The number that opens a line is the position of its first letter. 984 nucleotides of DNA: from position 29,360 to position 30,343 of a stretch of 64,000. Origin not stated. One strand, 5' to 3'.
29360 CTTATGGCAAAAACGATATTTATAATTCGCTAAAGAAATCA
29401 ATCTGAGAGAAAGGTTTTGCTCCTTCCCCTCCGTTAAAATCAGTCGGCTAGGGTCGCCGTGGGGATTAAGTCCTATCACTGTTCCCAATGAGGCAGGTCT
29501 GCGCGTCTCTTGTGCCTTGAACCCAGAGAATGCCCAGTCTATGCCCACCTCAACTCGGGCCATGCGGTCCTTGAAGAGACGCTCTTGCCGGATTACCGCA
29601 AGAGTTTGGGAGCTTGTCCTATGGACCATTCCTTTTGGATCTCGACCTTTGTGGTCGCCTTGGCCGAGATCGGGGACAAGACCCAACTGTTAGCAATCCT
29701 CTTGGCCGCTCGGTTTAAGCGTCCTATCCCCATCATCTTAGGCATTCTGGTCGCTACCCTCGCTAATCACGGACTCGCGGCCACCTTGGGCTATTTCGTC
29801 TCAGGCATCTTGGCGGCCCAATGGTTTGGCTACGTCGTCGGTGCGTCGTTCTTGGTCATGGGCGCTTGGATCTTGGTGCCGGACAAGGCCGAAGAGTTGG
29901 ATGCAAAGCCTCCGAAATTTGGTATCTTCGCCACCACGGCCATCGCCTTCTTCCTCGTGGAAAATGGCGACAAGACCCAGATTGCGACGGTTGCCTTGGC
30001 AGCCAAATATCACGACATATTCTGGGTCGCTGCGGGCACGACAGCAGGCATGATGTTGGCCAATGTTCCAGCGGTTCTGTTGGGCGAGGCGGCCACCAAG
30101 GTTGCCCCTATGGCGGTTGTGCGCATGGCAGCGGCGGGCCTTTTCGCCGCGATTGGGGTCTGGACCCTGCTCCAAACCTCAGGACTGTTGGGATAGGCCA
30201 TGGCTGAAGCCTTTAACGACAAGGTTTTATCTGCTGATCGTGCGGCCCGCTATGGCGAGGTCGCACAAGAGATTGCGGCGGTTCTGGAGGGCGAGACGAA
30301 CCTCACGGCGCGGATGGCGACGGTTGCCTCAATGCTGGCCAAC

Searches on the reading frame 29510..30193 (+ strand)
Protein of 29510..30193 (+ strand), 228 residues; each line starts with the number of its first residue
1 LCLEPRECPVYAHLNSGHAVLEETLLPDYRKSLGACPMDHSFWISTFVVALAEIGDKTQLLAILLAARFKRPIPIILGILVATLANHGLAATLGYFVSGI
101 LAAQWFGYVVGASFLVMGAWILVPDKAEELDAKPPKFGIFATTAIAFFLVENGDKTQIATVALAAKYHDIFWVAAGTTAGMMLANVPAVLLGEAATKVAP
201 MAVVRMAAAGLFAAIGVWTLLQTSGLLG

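Call 86: search_protein_families(library=pfam, proteins=[window:29510-30193:+], max_evalue=0.001)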
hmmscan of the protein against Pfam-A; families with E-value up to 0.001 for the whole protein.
window:29510-30193:+ (228 aa): 1 family
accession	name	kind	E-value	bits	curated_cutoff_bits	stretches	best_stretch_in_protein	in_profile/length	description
PF01169.24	GDT1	-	5.8e-40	135.9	27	2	44-118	2-75/75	Divalent cation/proton antiporter GDT1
